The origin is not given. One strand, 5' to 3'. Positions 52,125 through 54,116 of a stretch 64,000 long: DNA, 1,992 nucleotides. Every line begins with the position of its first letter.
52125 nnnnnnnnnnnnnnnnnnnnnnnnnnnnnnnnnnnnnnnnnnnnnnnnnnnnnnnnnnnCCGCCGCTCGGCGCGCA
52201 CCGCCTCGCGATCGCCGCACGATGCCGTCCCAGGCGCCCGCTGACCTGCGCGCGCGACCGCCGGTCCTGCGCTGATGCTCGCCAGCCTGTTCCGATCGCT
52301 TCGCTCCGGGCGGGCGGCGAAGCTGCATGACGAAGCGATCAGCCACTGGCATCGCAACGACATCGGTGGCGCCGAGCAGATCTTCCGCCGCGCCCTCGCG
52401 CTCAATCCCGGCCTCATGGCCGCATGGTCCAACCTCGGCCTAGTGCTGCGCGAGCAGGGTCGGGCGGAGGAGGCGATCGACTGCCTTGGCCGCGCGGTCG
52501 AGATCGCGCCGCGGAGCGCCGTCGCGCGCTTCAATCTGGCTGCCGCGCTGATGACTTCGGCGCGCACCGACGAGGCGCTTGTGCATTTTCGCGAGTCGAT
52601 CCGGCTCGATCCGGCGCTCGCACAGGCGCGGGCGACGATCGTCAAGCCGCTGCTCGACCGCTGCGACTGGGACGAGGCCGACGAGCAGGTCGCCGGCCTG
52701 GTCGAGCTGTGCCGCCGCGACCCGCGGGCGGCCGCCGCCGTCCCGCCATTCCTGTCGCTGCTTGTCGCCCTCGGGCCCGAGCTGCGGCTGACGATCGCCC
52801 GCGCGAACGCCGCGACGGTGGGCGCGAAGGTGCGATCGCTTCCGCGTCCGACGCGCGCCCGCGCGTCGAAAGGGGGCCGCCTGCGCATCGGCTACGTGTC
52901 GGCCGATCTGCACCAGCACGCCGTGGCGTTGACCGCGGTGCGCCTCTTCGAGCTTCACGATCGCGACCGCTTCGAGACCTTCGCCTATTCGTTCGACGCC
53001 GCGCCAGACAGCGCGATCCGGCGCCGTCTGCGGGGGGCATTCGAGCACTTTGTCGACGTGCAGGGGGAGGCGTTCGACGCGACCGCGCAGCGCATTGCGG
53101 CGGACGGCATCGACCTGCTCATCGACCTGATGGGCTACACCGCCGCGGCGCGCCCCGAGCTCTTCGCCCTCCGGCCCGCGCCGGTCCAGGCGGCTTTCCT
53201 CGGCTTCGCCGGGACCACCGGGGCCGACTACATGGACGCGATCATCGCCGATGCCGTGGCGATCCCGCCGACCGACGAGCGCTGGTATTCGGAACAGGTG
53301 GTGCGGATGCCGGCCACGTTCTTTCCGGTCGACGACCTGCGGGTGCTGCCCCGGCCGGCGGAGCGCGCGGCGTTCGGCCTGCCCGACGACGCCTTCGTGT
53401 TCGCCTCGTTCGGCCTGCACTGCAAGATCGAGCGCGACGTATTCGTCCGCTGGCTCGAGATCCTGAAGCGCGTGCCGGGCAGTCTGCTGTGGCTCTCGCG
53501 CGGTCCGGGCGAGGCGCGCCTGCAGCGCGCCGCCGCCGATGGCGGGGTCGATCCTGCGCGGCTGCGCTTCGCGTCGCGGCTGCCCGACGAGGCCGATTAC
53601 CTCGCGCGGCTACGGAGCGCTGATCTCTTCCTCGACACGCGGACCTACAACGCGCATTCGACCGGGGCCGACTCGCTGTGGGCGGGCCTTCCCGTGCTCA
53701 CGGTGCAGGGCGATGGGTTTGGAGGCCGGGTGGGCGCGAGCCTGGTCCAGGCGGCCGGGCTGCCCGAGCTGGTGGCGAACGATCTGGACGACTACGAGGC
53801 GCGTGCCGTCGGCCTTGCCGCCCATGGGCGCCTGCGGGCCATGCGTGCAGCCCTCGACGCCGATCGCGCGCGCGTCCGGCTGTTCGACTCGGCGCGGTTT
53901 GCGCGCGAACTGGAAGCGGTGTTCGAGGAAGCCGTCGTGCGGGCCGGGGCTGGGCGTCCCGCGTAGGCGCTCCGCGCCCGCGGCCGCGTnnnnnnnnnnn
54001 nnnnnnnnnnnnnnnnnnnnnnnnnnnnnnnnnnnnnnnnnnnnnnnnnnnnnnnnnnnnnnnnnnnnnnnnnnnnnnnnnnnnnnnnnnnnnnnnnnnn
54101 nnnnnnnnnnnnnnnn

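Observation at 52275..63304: Island of TPR-fused glycosyltransferases plus methyltransferases and an oxygenase, with no sugar-synthesis or export genes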

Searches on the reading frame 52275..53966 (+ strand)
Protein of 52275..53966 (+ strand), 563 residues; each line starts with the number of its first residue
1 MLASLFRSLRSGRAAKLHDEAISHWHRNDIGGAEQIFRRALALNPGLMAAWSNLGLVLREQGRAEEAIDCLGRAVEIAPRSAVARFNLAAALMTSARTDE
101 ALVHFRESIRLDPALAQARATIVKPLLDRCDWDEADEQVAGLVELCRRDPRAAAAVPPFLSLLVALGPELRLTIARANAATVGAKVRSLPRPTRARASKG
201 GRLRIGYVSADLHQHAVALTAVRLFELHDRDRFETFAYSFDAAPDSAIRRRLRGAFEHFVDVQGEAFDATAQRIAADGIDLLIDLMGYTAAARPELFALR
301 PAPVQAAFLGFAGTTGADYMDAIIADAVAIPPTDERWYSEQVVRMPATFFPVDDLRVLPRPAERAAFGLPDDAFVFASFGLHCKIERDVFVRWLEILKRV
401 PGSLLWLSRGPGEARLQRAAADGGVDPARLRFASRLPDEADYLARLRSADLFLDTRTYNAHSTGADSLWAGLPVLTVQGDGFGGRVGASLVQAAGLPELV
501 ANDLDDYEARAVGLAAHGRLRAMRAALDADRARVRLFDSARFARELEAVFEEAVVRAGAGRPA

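Call 6: search_protein_families(library=pfam, proteins=[window:52275-53966:+], max_evalue=0.01)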
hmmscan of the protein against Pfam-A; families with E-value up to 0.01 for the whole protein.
window:52275-53966:+ (563 aa): 20 families
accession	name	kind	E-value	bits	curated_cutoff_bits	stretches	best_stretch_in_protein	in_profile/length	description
PF13844.12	Glyco_transf_41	-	7.2e-84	282.4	25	2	130-360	2-239/543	Glycosyl transferase family 41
PF07719.23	TPR_2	-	6.8e-17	60.6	27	2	50-80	3-33/34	Tetratricopeptide repeat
PF00515.34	TPR_1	-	4e-15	55.3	27.8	2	50-80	3-33/34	Tetratricopeptide repeat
PF13414.12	TPR_11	-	1.2e-11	44.5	26.8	1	55-93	1-39/42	TPR repeat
PF14559.12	TPR_19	-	1.5e-11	44.9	25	2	28-84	5-62/68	Tetratricopeptide repeat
PF13424.12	TPR_12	-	5e-11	43.1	30.1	1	48-112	3-75/77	Tetratricopeptide repeat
PF13181.12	TPR_8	-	3.8e-10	39.5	25.7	1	50-79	3-32/34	Tetratricopeptide repeat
PF13431.12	TPR_17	-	2e-09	37.4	24.4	1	37-68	2-33/34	Tetratricopeptide repeat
PF13374.12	TPR_10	-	4.6e-08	33.3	27.5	1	52-77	6-31/42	Tetratricopeptide repeat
PF13432.12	TPR_16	-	1.5e-07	32.2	32.7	1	19-81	2-64/65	Tetratricopeptide repeat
PF13428.12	TPR_14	-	9e-07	29.4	23.5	1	49-90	2-43/44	Tetratricopeptide repeat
PF23914.1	TPR_CcmH_CycH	-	7.4e-06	26.3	42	1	37-98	39-100/158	Cytochrome c-type biogenesis protein H TPR domain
PF13371.12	TPR_9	-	3.5e-05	24.2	35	1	23-85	4-66/73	Tetratricopeptide repeat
PF24575.1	TPR_Slam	-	0.00023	22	35.2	1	48-104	48-103/104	Surface lipoprotein assembly modifier, N-terminal TPR repeats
PF13176.12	TPR_7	-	0.0017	18.8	27.9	0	50-79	1-30/36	Tetratricopeptide repeat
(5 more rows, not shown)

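Call 20: search_protein_families(library=ncbifam, proteins=[window:52275-53966:+], max_evalue=1)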
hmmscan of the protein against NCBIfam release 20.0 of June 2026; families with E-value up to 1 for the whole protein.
window:52275-53966:+ (563 aa): 17 families
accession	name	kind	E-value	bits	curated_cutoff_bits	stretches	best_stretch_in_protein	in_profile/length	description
TIGR02917.1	PEP_TPR_lipo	equivalog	7.2e-10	37.4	312.2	1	33-101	822-890/899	XrtA/PEP-CTERM system TPR-repeat protein PrsT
NF033762.1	social_mot_Tgl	equivalog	2.9e-09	36.6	225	2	53-135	36-119/252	social motility TPR repeat lipoprotein Tgl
TIGR02552.1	LcrH_SycD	equivalog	7.9e-08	32.1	104.8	1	14-113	18-117/136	SycD/LcrH family type III secretion system chaperone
NF040959.1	MamA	equivalog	4e-07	29.7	200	1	27-114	84-171/204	magnetosome protein MamA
TIGR02521.1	type_IV_pilW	equivalog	8e-07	28.8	154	1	29-139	80-192/234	type IV pilus biogenesis/stability protein PilW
NF033920.0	C39_PA2778_fam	equivalog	9.1e-06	25.3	150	1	24-79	200-255/255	PA2778 family cysteine peptidase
NF049992.1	NGTferase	equivalog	1.4e-05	24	1000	2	299-351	355-405/614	UDP-glucose:protein N-beta-glucosyltransferase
NF047558.1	TPR_END_plus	domain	1.8e-05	24.6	32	2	50-80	1-31/56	TPR end-of-group domain-containing protein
NF008391.2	PRK11189.1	equivalog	0.0001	21.9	250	1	37-107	88-158/297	lipoprotein NlpI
NF033758.1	gliding_GltE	equivalog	0.00048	19.2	225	1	33-131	105-203/411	adventurous gliding motility TPR repeat lipoprotein GltE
TIGR03939.1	PGA_TPR_OMP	equivalog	0.0036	15.6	366.65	1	58-146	405-493/800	poly-beta-1,6 N-acetyl-D-glucosamine export porin PgaA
NF041054.1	WAxxUGC_long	equivalog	0.0038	16.5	300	1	80-114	274-308/354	ResA-like WAxxUGC motif-containing protein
NF008757.0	PRK11788.1-5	equivalog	0.01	15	363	1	21-78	187-244/388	lipopolysaccharide assembly protein LapB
NF008520.0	PRK11447.1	equivalog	0.016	12.9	858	1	11-106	458-553/1157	cellulose synthase complex outer membrane protein BcsC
NF052400.1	M48_BAM_BepA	equivalog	0.022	13.5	570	1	19-108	312-401/483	beta-barrel assembly-enhancing protease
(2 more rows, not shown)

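Call 68: search_solved_structures(query=window:52275-53966:+, max_evalue=0.00001, show_alignments=1)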
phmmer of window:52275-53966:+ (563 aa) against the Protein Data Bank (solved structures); distinct sequences matched with E-value up to 0.00001: 68 (the best 60 are shown).
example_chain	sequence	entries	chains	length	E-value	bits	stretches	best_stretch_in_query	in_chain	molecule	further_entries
9qhb_A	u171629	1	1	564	4.4e-123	415.2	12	24-136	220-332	Engineered tetratricopeptide repeat protein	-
7yeh_B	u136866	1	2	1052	1.5e-118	400.2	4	50-376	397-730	UDP-N-acetylglucosamine--peptide N-acetylglucosaminyltransferase 110 kDa subunit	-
7yea_A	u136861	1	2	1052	1.6e-118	400.2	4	50-376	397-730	UDP-N-acetylglucosamine--peptide N-acetylglucosaminyltransferase 110 kDa subunit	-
7ntf_A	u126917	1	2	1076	1.9e-118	399.9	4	50-376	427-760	Isoform 1 of UDP-N-acetylglucosamine--peptide N-acetylglucosaminyltransferase 110 kDa subu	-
5lvv_A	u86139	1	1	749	7.4e-95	322.1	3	44-376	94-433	UDP-N-acetylglucosamine--peptide N-acetylglucosaminyltransferase 110 kDa subunit,UDP-N-ace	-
6ibo_A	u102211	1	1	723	1.8e-94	320.8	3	44-376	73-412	UDP-N-acetylglucosamine--peptide N-acetylglucosaminyltransferase 110 kDa subunit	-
8cm9_A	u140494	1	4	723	1.9e-94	320.7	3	50-376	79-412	UDP-N-acetylglucosamine--peptide N-acetylglucosaminyltransferase 110 kDa subunit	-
3pe3_A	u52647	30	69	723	2.5e-94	320.3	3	44-376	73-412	UDP-N-acetylglucosamine--peptide N-acetylglucosaminyltransferase 110 kDa subunit | UDP-N-ACETYLGLUCOSAMINE--PEPTIDE N-ACETYLGLUCOSAMINYL TRANSFERASE 110 KDA SUB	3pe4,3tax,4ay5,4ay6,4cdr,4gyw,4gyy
5lwv_A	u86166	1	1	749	2.6e-94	320.3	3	48-376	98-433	Host cell factor 1,UDP-N-acetylglucosamine--peptide N-acetylglucosaminyltransferase 110 kD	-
6tka_AAA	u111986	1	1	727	2.6e-94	320.2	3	44-376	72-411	UDP-N-acetylglucosamine--peptide N-acetylglucosaminyltransferase 110 kDa subunit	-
5nps_A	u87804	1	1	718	2.7e-94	320.2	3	50-376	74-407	UDP-N-acetylglucosamine--peptide N-acetylglucosaminyltransferase 110 kDa subunit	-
5npr_A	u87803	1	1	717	3e-94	320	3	50-376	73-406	UDP-N-acetylglucosamine--peptide N-acetylglucosaminyltransferase 110 kDa subunit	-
6q4m_A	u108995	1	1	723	3.5e-94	319.9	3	44-376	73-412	UDP-N-acetylglucosamine--peptide N-acetylglucosaminyltransferase 110 kDa subunit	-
5hgv_A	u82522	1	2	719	1.3e-93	317.9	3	50-376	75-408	UDP-N-acetylglucosamine--peptide N-acetylglucosaminyltransferase 110 kDa subunit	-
5a01_A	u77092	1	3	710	2.4e-91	310.5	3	48-365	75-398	O-GLYCOSYLTRANSFERASE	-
2jlb_A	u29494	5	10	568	4.6e-82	279.8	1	29-553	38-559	XCC0866 | XCOGT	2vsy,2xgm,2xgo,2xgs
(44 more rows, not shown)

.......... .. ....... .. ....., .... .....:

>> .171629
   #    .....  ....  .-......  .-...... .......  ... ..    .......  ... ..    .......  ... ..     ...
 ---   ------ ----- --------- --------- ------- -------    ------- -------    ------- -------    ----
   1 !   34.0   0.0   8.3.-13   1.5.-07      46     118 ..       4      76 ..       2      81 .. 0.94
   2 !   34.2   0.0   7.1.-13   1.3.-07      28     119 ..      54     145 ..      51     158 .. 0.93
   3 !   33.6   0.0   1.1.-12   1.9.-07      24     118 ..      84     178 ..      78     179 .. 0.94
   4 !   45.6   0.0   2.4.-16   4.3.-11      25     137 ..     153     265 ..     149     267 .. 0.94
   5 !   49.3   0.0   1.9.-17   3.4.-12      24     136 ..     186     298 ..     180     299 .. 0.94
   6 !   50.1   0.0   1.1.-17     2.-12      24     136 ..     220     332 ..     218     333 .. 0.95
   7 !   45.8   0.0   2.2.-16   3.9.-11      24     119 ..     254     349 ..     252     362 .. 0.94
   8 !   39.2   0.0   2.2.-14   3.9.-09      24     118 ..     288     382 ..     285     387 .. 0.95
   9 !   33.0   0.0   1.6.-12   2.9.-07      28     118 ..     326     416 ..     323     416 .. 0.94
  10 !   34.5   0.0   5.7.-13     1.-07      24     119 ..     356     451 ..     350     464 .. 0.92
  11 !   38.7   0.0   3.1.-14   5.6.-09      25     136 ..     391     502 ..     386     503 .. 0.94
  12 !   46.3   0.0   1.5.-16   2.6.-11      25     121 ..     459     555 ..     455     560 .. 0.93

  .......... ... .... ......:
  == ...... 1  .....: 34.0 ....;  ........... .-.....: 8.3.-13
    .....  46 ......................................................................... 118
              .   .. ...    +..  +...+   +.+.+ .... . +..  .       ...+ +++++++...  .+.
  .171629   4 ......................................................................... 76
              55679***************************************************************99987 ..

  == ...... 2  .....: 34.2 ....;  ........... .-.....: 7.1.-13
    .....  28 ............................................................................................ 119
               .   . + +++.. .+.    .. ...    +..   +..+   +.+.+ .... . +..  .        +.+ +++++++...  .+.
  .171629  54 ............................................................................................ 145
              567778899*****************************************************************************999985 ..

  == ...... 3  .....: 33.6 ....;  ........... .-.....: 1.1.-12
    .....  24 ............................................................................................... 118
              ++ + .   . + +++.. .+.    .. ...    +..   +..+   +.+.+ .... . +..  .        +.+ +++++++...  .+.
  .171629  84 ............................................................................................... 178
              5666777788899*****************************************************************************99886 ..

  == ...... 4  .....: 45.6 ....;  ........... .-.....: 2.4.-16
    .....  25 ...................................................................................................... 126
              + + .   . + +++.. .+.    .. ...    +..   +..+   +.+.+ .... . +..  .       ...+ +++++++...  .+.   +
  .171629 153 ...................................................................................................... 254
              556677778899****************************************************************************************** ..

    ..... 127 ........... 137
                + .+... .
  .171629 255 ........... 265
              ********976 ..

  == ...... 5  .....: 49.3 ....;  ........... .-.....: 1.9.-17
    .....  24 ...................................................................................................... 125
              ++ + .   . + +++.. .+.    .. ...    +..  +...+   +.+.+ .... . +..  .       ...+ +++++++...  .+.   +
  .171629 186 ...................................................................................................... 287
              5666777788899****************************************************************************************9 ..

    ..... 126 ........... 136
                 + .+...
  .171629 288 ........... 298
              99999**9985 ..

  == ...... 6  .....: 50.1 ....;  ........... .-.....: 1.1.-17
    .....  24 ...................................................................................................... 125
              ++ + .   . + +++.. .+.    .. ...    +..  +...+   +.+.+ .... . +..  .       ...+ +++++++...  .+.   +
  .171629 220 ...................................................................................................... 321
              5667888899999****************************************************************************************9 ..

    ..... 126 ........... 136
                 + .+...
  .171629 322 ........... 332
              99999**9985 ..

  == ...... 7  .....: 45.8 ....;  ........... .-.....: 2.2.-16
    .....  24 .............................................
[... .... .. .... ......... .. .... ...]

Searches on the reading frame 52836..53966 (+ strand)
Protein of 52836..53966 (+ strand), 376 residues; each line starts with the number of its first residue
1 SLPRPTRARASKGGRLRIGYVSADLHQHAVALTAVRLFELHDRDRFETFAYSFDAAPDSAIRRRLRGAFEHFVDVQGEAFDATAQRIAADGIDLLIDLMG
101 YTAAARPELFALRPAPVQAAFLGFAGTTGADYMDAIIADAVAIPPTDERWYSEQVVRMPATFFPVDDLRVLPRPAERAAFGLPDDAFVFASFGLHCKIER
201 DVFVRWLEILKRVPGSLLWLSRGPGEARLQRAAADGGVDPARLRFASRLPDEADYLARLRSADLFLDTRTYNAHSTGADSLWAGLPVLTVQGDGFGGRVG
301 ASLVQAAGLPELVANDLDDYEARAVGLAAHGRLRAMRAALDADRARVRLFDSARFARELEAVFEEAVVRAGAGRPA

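Call 87: search_solved_structures(query=window:52836-53966:+, max_evalue=1e-10, show_alignments=1)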
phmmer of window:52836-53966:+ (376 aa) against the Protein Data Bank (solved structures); distinct sequences matched with E-value up to 1e-10: 19.
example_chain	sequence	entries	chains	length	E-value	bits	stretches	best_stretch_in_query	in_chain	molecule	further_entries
2jlb_A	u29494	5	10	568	2.1e-73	250.9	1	5-366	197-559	XCC0866 | XCOGT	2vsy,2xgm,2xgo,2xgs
2vsn_A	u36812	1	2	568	2.3e-73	250.8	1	5-366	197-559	XCOGT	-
6ibo_A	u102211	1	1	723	1e-66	228.9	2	12-189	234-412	UDP-N-acetylglucosamine--peptide N-acetylglucosaminyltransferase 110 kDa subunit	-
5npr_A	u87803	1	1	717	1.4e-66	228.5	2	12-189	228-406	UDP-N-acetylglucosamine--peptide N-acetylglucosaminyltransferase 110 kDa subunit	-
5nps_A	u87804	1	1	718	1.4e-66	228.5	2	12-189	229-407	UDP-N-acetylglucosamine--peptide N-acetylglucosaminyltransferase 110 kDa subunit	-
3pe3_A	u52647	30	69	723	1.4e-66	228.4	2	12-189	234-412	UDP-N-acetylglucosamine--peptide N-acetylglucosaminyltransferase 110 kDa subunit | UDP-N-ACETYLGLUCOSAMINE--PEPTIDE N-ACETYLGLUCOSAMINYL TRANSFERASE 110 KDA SUB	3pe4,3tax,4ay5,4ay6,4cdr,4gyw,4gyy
8cm9_A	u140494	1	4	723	1.4e-66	228.4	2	12-189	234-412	UDP-N-acetylglucosamine--peptide N-acetylglucosaminyltransferase 110 kDa subunit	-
6tka_AAA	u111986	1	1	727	1.4e-66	228.4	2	12-189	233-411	UDP-N-acetylglucosamine--peptide N-acetylglucosaminyltransferase 110 kDa subunit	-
5lwv_A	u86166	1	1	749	1.6e-66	228.3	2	12-189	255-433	Host cell factor 1,UDP-N-acetylglucosamine--peptide N-acetylglucosaminyltransferase 110 kD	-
5lvv_A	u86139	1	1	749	1.6e-66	228.3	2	12-189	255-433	UDP-N-acetylglucosamine--peptide N-acetylglucosaminyltransferase 110 kDa subunit,UDP-N-ace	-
5a01_A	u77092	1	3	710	1.6e-66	228.2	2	177-363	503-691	O-GLYCOSYLTRANSFERASE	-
6q4m_A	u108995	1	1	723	1.9e-66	228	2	12-189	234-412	UDP-N-acetylglucosamine--peptide N-acetylglucosaminyltransferase 110 kDa subunit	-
7yeh_B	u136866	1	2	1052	4.7e-66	226.7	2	12-189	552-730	UDP-N-acetylglucosamine--peptide N-acetylglucosaminyltransferase 110 kDa subunit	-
7yea_A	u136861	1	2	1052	4.7e-66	226.7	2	12-189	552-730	UDP-N-acetylglucosamine--peptide N-acetylglucosaminyltransferase 110 kDa subunit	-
7ntf_A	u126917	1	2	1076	5e-66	226.6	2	12-189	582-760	Isoform 1 of UDP-N-acetylglucosamine--peptide N-acetylglucosaminyltransferase 110 kDa subu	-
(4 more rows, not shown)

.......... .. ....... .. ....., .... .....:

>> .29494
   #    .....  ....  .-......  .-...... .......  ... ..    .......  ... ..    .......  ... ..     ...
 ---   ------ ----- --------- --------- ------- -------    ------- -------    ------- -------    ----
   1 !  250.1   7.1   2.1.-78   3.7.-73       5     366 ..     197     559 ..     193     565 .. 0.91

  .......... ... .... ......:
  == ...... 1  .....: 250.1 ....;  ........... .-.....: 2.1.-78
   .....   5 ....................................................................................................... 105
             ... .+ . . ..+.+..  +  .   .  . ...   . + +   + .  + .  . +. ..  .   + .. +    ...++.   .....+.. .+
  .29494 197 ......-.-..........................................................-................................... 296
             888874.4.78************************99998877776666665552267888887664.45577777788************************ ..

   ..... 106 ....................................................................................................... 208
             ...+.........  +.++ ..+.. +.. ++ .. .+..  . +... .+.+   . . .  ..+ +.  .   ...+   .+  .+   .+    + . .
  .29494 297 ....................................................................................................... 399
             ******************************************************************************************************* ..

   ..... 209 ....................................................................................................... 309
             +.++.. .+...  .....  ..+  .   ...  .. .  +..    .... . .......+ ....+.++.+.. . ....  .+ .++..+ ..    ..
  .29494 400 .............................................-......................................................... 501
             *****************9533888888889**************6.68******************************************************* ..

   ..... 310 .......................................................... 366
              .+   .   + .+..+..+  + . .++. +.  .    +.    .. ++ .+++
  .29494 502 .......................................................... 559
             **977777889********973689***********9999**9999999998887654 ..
